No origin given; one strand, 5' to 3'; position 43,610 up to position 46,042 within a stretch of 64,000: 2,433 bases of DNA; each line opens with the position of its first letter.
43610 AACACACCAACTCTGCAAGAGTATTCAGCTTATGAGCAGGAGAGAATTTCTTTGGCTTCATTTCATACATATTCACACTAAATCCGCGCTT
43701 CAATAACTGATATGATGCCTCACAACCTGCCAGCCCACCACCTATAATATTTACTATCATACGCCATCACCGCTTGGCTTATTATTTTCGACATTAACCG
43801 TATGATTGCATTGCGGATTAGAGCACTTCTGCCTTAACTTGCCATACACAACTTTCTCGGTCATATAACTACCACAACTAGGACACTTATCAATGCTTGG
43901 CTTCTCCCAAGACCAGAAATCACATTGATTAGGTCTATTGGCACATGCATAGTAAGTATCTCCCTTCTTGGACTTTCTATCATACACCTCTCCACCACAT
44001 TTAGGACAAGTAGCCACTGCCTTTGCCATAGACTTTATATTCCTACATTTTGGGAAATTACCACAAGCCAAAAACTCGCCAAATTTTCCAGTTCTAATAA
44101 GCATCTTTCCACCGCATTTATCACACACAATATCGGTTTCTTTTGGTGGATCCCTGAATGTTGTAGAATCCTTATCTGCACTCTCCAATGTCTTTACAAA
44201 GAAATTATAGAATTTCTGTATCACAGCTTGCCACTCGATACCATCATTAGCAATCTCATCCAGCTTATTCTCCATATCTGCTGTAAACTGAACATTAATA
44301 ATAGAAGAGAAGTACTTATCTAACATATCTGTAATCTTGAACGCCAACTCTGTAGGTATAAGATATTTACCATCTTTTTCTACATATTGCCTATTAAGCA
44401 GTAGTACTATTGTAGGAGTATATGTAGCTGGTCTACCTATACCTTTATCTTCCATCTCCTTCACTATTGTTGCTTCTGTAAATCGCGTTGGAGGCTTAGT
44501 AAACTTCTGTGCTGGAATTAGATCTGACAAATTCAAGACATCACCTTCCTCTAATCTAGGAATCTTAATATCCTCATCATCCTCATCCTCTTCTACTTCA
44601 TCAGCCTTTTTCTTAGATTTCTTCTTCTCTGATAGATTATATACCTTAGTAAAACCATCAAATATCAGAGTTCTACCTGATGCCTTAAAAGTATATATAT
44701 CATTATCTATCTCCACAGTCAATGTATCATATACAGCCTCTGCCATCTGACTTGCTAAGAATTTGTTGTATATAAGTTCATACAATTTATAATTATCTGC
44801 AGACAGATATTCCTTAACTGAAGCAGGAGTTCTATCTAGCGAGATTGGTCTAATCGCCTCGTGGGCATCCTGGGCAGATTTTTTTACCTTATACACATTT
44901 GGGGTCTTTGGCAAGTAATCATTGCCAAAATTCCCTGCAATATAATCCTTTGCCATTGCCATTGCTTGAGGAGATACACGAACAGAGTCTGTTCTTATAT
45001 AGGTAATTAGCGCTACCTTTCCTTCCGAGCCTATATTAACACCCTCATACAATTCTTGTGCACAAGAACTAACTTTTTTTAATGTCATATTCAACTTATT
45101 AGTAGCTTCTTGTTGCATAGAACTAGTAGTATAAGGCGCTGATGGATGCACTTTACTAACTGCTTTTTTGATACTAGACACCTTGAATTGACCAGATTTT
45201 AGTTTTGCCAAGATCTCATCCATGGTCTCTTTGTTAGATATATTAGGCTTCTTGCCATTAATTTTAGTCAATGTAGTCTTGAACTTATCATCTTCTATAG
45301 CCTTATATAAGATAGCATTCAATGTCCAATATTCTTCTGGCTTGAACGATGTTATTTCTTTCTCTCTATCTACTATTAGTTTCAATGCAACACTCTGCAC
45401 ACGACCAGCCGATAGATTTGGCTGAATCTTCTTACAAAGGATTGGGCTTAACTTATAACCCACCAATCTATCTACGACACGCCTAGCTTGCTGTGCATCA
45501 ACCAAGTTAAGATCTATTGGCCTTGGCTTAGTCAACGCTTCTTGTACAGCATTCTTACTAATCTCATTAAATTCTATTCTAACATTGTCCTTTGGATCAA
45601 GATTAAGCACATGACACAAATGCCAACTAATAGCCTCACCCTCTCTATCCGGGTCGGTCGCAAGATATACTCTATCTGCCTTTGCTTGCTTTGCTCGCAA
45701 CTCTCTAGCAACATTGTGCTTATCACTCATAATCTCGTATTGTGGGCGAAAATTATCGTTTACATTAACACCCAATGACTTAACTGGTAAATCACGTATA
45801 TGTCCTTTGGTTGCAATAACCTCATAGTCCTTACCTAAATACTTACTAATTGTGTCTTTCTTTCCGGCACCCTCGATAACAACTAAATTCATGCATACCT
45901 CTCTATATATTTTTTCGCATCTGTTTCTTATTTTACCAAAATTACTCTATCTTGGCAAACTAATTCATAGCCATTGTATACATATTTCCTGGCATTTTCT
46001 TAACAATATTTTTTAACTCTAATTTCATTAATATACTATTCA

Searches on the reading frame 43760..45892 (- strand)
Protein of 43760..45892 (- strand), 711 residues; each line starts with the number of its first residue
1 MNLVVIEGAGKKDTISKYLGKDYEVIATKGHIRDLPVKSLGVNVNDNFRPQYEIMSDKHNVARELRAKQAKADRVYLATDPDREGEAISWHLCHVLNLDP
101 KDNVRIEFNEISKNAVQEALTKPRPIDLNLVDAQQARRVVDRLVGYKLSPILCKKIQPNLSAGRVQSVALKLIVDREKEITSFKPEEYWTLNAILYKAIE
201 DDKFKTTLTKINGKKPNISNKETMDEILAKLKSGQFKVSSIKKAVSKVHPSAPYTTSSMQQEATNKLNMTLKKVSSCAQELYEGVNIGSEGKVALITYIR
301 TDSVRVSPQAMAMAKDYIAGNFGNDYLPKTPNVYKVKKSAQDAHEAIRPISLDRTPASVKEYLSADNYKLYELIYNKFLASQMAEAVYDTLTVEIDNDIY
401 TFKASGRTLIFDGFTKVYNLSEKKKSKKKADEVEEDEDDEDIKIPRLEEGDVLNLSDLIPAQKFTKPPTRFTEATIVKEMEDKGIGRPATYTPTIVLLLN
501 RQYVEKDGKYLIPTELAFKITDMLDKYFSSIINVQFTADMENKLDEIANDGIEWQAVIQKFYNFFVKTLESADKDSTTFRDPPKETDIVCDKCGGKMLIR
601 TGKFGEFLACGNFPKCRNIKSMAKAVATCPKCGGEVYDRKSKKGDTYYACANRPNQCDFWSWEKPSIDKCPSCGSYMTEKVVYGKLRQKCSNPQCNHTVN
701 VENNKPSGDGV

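Call 78: search_protein_families(library=pfam, proteins=[window:43760-45892:-], max_evalue=0.00001)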
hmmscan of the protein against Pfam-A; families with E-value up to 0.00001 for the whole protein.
window:43760-45892:- (711 aa): 3 families
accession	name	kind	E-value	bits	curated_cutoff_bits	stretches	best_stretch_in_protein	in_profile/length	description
PF01131.25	Topoisom_bac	-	2.2e-120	402.8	35.1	1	126-559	2-411/411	DNA topoisomerase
PF01396.24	Zn_ribbon_Top1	-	6.3e-24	83.9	32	2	588-623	2-37/39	Topoisomerase DNA binding C4 zinc finger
PF01751.28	Toprim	-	9.9e-19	67.8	23.1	1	3-111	2-96/96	Toprim domain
